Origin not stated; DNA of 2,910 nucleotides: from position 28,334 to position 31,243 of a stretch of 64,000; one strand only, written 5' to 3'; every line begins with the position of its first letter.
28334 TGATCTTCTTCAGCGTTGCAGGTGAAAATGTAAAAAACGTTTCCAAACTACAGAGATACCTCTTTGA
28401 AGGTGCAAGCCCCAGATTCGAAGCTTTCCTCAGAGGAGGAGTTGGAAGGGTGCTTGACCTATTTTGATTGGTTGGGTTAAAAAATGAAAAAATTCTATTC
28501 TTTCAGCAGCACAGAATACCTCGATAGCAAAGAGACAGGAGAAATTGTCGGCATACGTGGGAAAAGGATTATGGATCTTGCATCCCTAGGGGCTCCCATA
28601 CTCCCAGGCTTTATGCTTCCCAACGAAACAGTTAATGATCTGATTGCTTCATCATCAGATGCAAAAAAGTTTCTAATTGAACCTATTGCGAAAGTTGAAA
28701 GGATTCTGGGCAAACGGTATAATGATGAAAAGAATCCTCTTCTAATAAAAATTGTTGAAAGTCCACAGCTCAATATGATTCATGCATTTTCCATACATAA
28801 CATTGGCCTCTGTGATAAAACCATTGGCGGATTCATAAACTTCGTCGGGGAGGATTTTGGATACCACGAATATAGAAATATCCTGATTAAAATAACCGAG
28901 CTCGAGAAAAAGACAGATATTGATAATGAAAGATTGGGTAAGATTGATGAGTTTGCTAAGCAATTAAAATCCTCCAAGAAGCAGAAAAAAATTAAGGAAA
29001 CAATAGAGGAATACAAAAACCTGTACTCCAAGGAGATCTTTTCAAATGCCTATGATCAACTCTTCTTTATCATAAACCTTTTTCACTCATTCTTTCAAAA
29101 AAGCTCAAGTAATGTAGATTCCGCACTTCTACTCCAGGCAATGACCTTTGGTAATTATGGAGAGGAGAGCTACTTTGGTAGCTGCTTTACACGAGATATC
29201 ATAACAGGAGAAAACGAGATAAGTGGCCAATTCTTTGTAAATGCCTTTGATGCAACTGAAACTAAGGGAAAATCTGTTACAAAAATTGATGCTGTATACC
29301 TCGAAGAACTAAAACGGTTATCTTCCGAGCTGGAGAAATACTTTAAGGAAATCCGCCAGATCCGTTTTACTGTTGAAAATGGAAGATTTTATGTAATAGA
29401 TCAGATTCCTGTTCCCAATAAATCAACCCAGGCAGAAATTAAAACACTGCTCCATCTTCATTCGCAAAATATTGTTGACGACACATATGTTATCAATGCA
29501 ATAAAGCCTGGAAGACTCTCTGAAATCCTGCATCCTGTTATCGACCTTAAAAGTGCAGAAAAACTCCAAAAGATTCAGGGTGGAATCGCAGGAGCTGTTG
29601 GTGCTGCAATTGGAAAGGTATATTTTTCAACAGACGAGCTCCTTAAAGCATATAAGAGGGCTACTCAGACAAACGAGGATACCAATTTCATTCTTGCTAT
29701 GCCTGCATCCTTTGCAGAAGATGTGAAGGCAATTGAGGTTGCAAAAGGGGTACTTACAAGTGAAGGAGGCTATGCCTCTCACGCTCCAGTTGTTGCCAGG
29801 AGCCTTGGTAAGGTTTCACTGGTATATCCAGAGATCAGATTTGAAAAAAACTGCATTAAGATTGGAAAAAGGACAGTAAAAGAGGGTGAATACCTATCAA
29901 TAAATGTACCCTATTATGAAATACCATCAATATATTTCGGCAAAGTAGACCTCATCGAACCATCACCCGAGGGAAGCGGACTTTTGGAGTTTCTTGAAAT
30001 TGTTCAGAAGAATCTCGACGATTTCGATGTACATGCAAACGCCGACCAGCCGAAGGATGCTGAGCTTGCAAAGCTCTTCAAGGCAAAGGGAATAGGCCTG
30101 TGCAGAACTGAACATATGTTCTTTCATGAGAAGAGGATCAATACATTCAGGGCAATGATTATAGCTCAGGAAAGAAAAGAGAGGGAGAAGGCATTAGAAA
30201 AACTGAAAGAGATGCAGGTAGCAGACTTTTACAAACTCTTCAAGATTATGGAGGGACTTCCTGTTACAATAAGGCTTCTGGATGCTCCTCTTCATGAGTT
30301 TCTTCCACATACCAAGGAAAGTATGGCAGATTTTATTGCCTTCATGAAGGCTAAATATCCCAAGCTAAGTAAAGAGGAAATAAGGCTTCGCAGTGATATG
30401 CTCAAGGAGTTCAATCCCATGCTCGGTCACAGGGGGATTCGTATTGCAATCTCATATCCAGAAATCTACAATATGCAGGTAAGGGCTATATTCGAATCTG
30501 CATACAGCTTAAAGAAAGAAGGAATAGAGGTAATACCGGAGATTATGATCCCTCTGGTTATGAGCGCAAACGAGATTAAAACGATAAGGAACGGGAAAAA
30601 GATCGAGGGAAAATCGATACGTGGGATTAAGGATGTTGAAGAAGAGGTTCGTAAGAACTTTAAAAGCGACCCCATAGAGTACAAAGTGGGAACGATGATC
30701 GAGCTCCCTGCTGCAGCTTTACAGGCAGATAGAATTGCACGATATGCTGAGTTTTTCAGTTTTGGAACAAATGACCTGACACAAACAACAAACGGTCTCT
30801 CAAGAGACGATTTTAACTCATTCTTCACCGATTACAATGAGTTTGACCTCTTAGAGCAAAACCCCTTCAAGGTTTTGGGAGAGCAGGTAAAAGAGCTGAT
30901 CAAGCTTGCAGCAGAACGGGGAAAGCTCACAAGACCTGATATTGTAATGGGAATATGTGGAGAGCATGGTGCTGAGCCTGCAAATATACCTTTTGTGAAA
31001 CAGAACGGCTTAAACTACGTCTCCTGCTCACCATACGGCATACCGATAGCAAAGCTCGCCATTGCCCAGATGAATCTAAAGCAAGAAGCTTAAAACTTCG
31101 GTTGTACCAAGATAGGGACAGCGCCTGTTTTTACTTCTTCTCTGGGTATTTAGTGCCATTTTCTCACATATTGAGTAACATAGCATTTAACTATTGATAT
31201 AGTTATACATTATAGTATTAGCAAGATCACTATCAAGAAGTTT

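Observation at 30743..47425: ~15.8-kb cargo bracketed by a ~460-bp direct repeat of the ppdK 3' end (Campbell-type or site-specific insertion signature)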

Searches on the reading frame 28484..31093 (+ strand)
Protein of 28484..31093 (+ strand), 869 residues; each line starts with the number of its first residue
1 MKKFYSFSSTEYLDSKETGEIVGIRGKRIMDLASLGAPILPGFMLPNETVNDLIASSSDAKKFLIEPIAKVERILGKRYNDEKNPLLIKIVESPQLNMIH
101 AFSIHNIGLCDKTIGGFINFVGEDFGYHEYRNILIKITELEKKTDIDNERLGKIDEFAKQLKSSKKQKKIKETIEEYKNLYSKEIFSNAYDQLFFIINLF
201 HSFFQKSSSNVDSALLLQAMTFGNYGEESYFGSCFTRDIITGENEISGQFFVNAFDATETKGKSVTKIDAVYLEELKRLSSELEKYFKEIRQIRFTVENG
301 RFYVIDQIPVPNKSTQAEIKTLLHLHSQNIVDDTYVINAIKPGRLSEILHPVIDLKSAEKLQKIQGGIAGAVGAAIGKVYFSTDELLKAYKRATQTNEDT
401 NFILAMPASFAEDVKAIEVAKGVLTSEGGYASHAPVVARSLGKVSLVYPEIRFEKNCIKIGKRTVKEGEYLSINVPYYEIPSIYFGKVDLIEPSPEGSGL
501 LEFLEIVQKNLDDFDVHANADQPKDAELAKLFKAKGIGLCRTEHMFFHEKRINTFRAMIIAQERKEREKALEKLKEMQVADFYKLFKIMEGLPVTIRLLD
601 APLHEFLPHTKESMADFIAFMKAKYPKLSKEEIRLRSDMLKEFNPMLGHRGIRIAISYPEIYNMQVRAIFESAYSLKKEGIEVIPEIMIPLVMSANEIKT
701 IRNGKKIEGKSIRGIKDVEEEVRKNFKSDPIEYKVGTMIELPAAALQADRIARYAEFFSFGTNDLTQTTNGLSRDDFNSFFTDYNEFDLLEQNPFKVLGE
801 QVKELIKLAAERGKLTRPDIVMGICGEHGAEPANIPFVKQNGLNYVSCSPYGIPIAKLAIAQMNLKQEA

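Call 7: search_protein_families(library=pfam, proteins=[window:28484-31093:+])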
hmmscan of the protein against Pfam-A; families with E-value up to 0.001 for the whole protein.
window:28484-31093:+ (869 aa): 2 families
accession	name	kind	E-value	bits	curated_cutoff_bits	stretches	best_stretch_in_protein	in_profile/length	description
PF02896.24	PEP-utilizers_C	-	1.4e-71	241.5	22.8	1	507-864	13-292/293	PEP-utilising enzyme, PEP-binding domain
PF00391.29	PEP-utilizers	-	3e-08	33.6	23.1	1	401-446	4-49/72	PEP-utilising enzyme, mobile domain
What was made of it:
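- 28484..31093 (+): Intact ppdK (869 aa), a divergent pyruvate, phosphate dikinase. Its last 351 nt belong to repeat copy A. Pfam PEP-utilizers and PEP-utilizers_C (call 7).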

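Call 10: find_encoding_contigs(protein=window:28484-31093:+, flank=10000, max_places=10)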
Protein window:28484-31093:+ (869 aa): no gene with exactly this product is on record in the collection.
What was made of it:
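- Tried and rejected: The exact-protein look-up of ppdK found nothing (call 10).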

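Call 12: find_related_loci(query=window:28484-31093:+, collection=genome_contigs, flank=10000)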
Query window:28484-31093:+ (869 aa) in genome_contigs; peptide patterns used: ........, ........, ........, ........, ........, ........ (x = any residue, [..] = any of these).
364 stretches matched a pattern; 44 encode a relative of the query (tblastn E <= 1e-3); 44 distinct loci.
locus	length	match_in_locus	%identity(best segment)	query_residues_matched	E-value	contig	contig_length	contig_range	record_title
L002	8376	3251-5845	83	1-865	0e+0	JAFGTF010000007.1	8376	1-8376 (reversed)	MAG: Spirochaetes bacterium isolate Zod_Metabat.958 k87_758535, whole genome shotgun sequence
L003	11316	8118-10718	80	1-867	0e+0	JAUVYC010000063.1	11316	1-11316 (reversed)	MAG: Spirochaetota bacterium isolate CSMAG_1232 CSMAG_1232_k141_2054382_length_11316_cov_7.0000, whole genome shotgun se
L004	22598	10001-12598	81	1-865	0e+0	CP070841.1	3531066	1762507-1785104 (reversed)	MAG: Spirochaetota bacterium isolate bin100 chromosome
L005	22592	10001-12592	78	1-864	0e+0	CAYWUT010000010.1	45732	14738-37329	MAG TPA_asm: uncultured Spirochaetota bacterium isolate binchicken_co334_240 genome assembly, contig: NODE_1204_length_4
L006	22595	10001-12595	77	1-865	0e+0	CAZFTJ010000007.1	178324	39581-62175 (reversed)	MAG TPA_asm: uncultured Spirochaetota bacterium isolate binchicken_co178_263 genome assembly, contig: NODE_145_length_17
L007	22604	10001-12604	75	1-868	0e+0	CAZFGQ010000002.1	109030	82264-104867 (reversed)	MAG TPA_asm: uncultured Spirochaetota bacterium isolate binchicken_co19_489 genome assembly, contig: NODE_90_length_1090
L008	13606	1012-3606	78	1-865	0e+0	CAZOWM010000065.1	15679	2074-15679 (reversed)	MAG TPA_asm: uncultured Spirochaetota bacterium isolate binchicken_co89_665 genome assembly, contig: NODE_6967_length_15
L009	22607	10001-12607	76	1-869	0e+0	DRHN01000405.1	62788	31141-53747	MAG TPA_asm: Spirochaetes bacterium isolate HyVt-370 HyVt-370_k145_741419, whole genome shotgun sequence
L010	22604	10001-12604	69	1-868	0e+0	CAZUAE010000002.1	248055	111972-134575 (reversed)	MAG TPA_asm: uncultured Spirochaetales bacterium isolate binchicken_co8_387 genome assembly, contig: NODE_4_length_24805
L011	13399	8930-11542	65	1-868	0e+0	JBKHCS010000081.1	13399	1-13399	MAG: Spirochaetaceae bacterium isolate D1M03_12 NODE_2649_length_13399_cov_9.888939, whole genome shotgun sequence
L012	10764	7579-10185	80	1-869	0e+0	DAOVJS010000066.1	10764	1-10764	MAG TPA_asm: Spirochaetota bacterium isolate CSMAG_1399 CSMAG_1399_k141_5195647_length_10764_cov_19.2575, whole genome s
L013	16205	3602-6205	65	1-867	0e+0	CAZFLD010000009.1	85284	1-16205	MAG TPA_asm: uncultured Spirochaetales bacterium isolate SRP141376_co3_407 genome assembly, contig: NODE_552_length_8528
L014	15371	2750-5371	62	1-867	0e+0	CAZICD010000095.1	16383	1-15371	MAG TPA_asm: uncultured Spirochaetaceae bacterium isolate SRP332253_co1_186 genome assembly, contig: NODE_5855_length_16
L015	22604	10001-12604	60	5-869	0e+0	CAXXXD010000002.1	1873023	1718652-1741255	MAG: Oceanispirochaeta sp. isolate aeacc017-5aeb-41c1-ba2d-d30721ebb7db genome assembly, contig: contig_2, whole genome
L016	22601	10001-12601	59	5-868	0e+0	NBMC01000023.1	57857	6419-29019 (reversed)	MAG: Spirochaetaceae bacterium 4572_59 ex4572_59_scaffold_342, whole genome shotgun sequence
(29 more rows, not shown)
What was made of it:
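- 28484..31093 (+): Full-length matches to relatives (call 12).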

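Call 40: search_protein_families(library=ncbifam, proteins=[window:28484-31093:+], max_evalue=1e-10)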
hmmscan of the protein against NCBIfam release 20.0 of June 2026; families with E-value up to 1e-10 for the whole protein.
window:28484-31093:+ (869 aa): 7 families
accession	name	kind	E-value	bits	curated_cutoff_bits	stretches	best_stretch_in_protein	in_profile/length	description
TIGR01828.1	pyru_phos_dikin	equivalog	1.5e-201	671.6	843.45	1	2-864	2-864/865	pyruvate, phosphate dikinase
NF004531.0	PRK05878.1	equivalog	6.5e-35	120.7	456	1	213-447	196-430/534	pyruvate, phosphate dikinase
TIGR01417.1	PTS_I_fam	equivalog_domain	6.9e-35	120.5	341.7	1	640-866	347-542/565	phosphoenolpyruvate--protein phosphotransferase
NF005057.0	PRK06464.1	equivalog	7.1e-34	117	598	1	266-865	289-790/798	phosphoenolpyruvate synthase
TIGR01418.1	PEP_synth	equivalog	5.4e-32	111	739.75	1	414-863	396-782/784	pyruvate, water dikinase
NF008382.0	PRK11177.1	equivalog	1.4e-26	93.3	824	1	638-866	346-543/575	phosphoenolpyruvate-protein phosphotransferase PtsI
NF008283.0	PRK11061.1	equivalog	7.5e-19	67.4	583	1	640-775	513-632/748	phosphoenolpyruvate--protein phosphotransferase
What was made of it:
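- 28484..31093 (+): TIGR01828 E=1.5e-201, aligned 2-864 of 865 but below the trusted cut-off (call 40).
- Checked: It aligns end to end with TIGR01828 (call 40) and with relatives over residues 1-869 (call 12).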
